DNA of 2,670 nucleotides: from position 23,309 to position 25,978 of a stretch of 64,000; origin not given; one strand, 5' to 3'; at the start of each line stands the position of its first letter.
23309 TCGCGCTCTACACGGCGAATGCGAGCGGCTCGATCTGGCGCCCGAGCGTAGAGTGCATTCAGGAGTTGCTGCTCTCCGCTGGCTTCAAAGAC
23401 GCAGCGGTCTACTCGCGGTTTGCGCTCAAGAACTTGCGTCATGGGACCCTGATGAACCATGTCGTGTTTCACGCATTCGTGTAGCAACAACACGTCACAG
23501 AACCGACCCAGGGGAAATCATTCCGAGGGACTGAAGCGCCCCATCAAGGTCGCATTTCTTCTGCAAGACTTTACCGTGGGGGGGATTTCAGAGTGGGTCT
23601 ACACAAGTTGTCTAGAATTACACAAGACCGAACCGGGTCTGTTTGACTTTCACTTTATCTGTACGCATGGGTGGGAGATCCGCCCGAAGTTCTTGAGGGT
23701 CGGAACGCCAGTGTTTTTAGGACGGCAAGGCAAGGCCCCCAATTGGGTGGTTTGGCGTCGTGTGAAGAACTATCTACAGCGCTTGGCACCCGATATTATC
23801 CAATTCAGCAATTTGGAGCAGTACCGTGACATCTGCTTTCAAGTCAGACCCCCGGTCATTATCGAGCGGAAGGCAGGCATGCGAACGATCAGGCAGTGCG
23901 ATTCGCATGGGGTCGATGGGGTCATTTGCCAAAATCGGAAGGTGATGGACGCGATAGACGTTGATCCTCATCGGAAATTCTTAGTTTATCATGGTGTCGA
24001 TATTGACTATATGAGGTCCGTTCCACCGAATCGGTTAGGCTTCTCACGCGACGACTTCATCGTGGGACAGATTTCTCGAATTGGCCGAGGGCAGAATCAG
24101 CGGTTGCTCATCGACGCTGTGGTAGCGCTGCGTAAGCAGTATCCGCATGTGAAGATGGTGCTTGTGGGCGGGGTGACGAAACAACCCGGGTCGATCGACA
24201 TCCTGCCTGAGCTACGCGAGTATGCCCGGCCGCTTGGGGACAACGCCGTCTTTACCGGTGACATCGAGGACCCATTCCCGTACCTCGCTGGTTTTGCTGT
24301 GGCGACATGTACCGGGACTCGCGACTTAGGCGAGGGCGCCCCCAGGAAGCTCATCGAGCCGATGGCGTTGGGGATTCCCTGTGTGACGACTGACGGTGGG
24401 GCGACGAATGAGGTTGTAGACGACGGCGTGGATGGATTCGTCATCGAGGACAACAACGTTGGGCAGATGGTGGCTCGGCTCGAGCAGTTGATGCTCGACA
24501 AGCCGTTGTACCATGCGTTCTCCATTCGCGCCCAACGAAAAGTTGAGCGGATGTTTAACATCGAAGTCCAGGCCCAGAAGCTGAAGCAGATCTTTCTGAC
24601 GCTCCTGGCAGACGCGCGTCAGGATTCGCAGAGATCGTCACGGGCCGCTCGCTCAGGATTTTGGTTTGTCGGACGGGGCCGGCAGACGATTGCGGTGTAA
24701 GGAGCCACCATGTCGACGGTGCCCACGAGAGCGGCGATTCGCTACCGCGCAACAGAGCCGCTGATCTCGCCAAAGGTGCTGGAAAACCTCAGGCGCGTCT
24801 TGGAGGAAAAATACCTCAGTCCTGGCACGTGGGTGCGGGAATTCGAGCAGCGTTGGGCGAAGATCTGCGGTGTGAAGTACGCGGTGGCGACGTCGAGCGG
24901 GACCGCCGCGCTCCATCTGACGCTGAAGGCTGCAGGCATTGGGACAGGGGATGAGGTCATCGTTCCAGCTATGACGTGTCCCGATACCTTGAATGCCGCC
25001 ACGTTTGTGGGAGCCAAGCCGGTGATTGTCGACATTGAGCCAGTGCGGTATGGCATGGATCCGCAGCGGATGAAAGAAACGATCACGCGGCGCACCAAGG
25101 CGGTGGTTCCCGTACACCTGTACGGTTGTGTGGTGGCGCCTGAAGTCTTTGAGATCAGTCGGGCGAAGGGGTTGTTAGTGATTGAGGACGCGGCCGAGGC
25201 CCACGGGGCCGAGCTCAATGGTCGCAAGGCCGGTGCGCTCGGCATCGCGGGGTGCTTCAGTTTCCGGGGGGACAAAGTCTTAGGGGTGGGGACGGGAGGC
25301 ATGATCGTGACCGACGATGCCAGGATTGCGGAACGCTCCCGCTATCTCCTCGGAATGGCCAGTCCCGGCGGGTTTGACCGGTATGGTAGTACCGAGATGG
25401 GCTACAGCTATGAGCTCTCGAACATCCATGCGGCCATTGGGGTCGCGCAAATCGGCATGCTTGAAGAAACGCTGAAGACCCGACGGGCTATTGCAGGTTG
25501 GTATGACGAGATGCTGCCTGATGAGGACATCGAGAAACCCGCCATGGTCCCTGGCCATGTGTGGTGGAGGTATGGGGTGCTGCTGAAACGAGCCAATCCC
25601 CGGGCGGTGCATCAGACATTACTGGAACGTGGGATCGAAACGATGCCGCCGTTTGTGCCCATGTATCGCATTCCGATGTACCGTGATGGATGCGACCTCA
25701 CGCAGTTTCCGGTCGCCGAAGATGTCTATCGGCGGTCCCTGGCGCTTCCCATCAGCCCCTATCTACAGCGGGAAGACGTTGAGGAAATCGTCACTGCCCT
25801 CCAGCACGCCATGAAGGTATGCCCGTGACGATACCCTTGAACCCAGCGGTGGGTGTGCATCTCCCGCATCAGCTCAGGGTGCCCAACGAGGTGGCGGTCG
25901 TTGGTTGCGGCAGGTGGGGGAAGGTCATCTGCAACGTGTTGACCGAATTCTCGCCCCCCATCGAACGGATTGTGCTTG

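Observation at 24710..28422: DegT aminotransferase coupled to a Gfo/Idh/MocA::radical-SAM fusion, a candidate self-contained sugar deoxygenation module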

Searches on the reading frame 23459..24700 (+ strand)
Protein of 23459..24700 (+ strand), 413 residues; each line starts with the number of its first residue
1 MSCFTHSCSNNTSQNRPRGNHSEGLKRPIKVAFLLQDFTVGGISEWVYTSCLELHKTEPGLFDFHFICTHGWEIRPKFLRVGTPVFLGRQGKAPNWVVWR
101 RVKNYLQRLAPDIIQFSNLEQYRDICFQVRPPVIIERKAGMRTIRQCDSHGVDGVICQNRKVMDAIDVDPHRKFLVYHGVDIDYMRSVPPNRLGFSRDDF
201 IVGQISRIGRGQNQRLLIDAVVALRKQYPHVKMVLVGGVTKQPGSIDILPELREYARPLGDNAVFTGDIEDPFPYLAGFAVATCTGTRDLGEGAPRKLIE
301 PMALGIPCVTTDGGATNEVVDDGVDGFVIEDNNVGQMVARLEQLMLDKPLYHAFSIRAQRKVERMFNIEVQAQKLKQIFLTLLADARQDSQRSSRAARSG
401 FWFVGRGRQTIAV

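Call 3: search_protein_families(library=pfam, proteins=[window:23459-24700:+], max_evalue=0.01)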
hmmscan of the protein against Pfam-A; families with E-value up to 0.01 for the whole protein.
window:23459-24700:+ (413 aa): 2 families
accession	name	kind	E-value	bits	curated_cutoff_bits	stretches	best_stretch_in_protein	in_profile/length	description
PF13692.12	Glyco_trans_1_4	-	6.7e-23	82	27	1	202-346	4-141/142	Glycosyl transferases group 1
PF00534.26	Glycos_transf_1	-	1.3e-22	80.6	26.4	1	193-360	9-171/172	Glycosyl transferases group 1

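Call 4: search_protein_families(library=ncbifam, proteins=[window:23459-24700:+], max_evalue=0.01)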
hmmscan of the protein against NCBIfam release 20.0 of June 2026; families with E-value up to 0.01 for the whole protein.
window:23459-24700:+ (413 aa): 24 families
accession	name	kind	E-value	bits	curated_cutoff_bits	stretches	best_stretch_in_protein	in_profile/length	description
TIGR03088.1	stp2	hypoth_equivalog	1.3e-16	60.7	409.05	1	163-383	152-374/374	TIGR03088 family PEP-CTERM/XrtA system glycosyltransferase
NF041876.1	EPS_EpsE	equivalog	1.5e-16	60.7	400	1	170-375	185-389/389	exopolysaccharide biosynthesis GT4 family glycosyltransferase EpsE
TIGR03999.1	thiol_BshA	equivalog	7.3e-10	38.3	273.7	1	298-382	289-373/375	N-acetyl-alpha-D-glucosaminyl L-malate synthase BshA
TIGR03449.1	mycothiol_MshA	equivalog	2.3e-09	36.7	462.5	1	160-380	177-401/406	D-inositol-3-phosphate glycosyltransferase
TIGR04063.1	stp3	hypoth_equivalog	3.6e-09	36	442.05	1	169-383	178-396/397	TIGR04063 family PEP-CTERM/XrtA system glycosyltransferase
TIGR04005.1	wcaL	equivalog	4.6e-09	35.6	537.6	1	279-381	302-405/406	colanic acid biosynthesis glycosyltransferase WcaL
NF050063.1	ProtGlycPglJ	equivalog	2.1e-08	33.8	500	1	163-376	160-361/363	N-acetylgalactosamine-N,N'-diacetylbacillosaminyl-diphospho-undecaprenol 4-alpha-N-acetylgalactosaminyltransferase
NF047880.1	glyco_SdgA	exception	6.6e-08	31.5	800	1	290-378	398-486/488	serine-aspartate repeat adhesin O-glycosyltransferase SdgA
NF038229.1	Glyco4_Geo_Pelo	equivalog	9.2e-08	31.5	400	1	216-383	178-337/338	GPMC system family 4 glycosyltransferase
NF011726.0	PRK15179.1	equivalog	2.8e-07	29.2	733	1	199-334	517-644/694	Vi polysaccharide biosynthesis protein TviE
TIGR02149.1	glgA_Coryne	subfamily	6.4e-07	28.8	302.4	1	299-379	301-387/391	glycogen synthase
NF053787.1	GlcN_PG_synth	equivalog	6.5e-07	28.5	480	1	299-382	279-359/361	N-acetylglucosaminyl phosphatidylglycerol synthase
NF038298.1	EPS_HpsO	equivalog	1.7e-06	27.1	575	1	297-376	304-381/388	hormogonium polysaccharide biosynthesis glycosyltransferase HpsO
NF007396.0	PRK09922.1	equivalog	2.7e-06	26.5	385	1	292-367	270-344/361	lipopolysaccharide 1,6-galactosyltransferase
NF047684.1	TeichurnBiosyTuaC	equivalog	5.8e-06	25.5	550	1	291-381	299-388/391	teichuronic acid biosynthesis protein TuaC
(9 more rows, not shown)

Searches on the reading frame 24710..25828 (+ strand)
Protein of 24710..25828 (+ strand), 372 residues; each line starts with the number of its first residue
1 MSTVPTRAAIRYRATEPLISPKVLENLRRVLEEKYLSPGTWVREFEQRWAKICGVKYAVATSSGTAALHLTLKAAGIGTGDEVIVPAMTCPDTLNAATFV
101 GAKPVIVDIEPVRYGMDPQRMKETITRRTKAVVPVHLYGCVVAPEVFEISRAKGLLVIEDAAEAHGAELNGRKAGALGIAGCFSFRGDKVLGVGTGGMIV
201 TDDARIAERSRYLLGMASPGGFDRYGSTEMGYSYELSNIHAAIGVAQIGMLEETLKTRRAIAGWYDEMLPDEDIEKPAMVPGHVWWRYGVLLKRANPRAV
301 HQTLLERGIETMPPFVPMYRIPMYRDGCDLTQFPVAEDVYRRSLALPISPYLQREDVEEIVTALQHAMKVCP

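Call 3: search_protein_families(library=pfam, proteins=[window:24710-25828:+], max_evalue=0.01)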
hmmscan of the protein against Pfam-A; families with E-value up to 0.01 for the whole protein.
window:24710-25828:+ (372 aa): 4 families
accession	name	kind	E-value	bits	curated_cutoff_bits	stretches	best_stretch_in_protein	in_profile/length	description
PF01041.23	DegT_DnrJ_EryC1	-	1.4e-96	324.3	19.8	1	22-365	6-360/360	DegT/DnrJ/EryC1/StrS aminotransferase family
PF01212.27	Beta_elim_lyase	-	1.9e-05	24.6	27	1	40-212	32-222/288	Beta-eliminating lyase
PF00155.27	Aminotran_1_2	-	3.5e-05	23.6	19.7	1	42-133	44-151/361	Aminotransferase class I and II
PF01053.26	Cys_Met_Meta_PP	-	5e-05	22.5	27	1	43-133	55-142/381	Cys/Met metabolism PLP-dependent enzyme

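Call 4: search_protein_families(library=ncbifam, proteins=[window:24710-25828:+], max_evalue=0.01)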
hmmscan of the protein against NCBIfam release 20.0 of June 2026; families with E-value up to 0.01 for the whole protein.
window:24710-25828:+ (372 aa): 23 families
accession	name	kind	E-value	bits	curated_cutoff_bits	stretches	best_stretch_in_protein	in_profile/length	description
TIGR04181.1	NHT_00031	hypoth_equivalog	9.1e-75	251.8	420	1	16-349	5-359/359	LegC family aminotransferase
TIGR03588.1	PseC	equivalog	4.9e-67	226.5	423.5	1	18-367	8-379/380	UDP-4-amino-4,6-dideoxy-N-acetyl-beta-L-altrosamine transaminase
NF008658.2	PRK11658.1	equivalog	7.8e-57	192.6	631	1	16-368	9-377/379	UDP-4-amino-4-deoxy-L-arabinose aminotransferase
TIGR04427.1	PLP_DesI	equivalog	1e-49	169.7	650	1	23-365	34-380/390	dTDP-4-dehydro-6-deoxyglucose aminotransferase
NF008687.0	PRK11706.1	equivalog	7.5e-49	166.4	375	1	17-367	7-373/375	dTDP-4-amino-4,6-dideoxygalactose transaminase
TIGR02379.1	ECA_wecE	subfamily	2.8e-34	118.5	434.85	1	32-324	23-330/376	dTDP-4-amino-4,6-dideoxy-D-glucose transaminase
NF011936.0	PRK15407.1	equivalog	1.2e-33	116.4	423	2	33-207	58-241/440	lipopolysaccharide biosynthesis protein RfbH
NF004770.0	PRK06108.1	subfamily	4.8e-09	35.5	422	1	49-133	90-175/396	pyridoxal phosphate-dependent aminotransferase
NF005817.0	PRK07683.1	equivalog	6.5e-06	25.1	575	1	59-133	93-166/387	aminotransferase A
NF006488.0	PRK08912.1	equivalog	3.5e-05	22.9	498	1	59-133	91-164/387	aminotransferase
NF004975.0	PRK06348.1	equivalog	7.1e-05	21.9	549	1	59-148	93-185/384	pyridoxal phosphate-dependent aminotransferase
NF006569.0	PRK09082.1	subfamily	0.00016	20.9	420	1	60-133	96-168/386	methionine aminotransferase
NF004621.0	PRK05957.1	equivalog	0.00042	19.2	498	1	60-135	94-167/389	pyridoxal phosphate-dependent aminotransferase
NF006230.0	PRK08363.1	equivalog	0.00042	19.2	534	1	60-133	98-171/398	alanine aminotransferase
TIGR01325.1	O_suc_HS_sulf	equivalog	0.00051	18.7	510.05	1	42-87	56-100/380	O-succinylhomoserine sulfhydrylase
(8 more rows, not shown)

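Call 65: search_solved_structures(query=window:24710-25828:+, max_evalue=1e-30, show_alignments=1)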
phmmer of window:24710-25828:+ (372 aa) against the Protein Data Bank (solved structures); distinct sequences matched with E-value up to 1e-30: 40.
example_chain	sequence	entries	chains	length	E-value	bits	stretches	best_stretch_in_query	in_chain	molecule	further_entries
3bn1_A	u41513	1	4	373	4.5e-71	243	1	37-366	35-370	Perosamine synthetase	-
3dr7_A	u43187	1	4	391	5.3e-71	242.8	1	37-366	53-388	Putative perosamine synthetase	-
3dr4_A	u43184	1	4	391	3.7e-70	240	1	37-366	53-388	Putative perosamine synthetase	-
7b0d_A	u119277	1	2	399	4e-62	213.6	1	21-362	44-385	Glutamine--scyllo-inositol transaminase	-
7b0m_AAA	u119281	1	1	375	1e-57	199.1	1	26-362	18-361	Sugar aminotransferase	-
7n63_A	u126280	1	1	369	1.9e-51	178.4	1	27-363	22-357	Putative aminotransferase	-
3nyu_A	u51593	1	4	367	1.7e-49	172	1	18-365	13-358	Aminotransferase WbpE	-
3nu7_A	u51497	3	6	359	2.5e-49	171.5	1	18-364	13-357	Aminotransferase WbpE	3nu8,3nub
3nys_A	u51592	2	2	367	1.1e-48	169.3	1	18-365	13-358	Aminotransferase WbpE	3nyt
3frk_A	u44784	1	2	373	3.6e-48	167.7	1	33-364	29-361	QdtB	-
1mdo_A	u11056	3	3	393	4.3e-48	167.4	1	16-365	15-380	ArnB aminotransferase | UDP-4-amino-4-deoxy-L-arabinose--oxoglutarate aminotransferase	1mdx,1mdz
8e75_A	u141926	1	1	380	1.3e-47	165.9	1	15-361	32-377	DegT/DnrJ/EryC1/StrS aminotransferase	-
8e77_A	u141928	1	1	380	1.3e-47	165.9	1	15-361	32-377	DegT/DnrJ/EryC1/StrS aminotransferase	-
4oca_A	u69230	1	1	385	2.8e-47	164.8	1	16-365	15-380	UDP-4-amino-4-deoxy-L-arabinose--oxoglutarate aminotransferase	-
5u1z_A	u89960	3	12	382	1.6e-46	162.3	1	24-364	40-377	Putative aminotransferase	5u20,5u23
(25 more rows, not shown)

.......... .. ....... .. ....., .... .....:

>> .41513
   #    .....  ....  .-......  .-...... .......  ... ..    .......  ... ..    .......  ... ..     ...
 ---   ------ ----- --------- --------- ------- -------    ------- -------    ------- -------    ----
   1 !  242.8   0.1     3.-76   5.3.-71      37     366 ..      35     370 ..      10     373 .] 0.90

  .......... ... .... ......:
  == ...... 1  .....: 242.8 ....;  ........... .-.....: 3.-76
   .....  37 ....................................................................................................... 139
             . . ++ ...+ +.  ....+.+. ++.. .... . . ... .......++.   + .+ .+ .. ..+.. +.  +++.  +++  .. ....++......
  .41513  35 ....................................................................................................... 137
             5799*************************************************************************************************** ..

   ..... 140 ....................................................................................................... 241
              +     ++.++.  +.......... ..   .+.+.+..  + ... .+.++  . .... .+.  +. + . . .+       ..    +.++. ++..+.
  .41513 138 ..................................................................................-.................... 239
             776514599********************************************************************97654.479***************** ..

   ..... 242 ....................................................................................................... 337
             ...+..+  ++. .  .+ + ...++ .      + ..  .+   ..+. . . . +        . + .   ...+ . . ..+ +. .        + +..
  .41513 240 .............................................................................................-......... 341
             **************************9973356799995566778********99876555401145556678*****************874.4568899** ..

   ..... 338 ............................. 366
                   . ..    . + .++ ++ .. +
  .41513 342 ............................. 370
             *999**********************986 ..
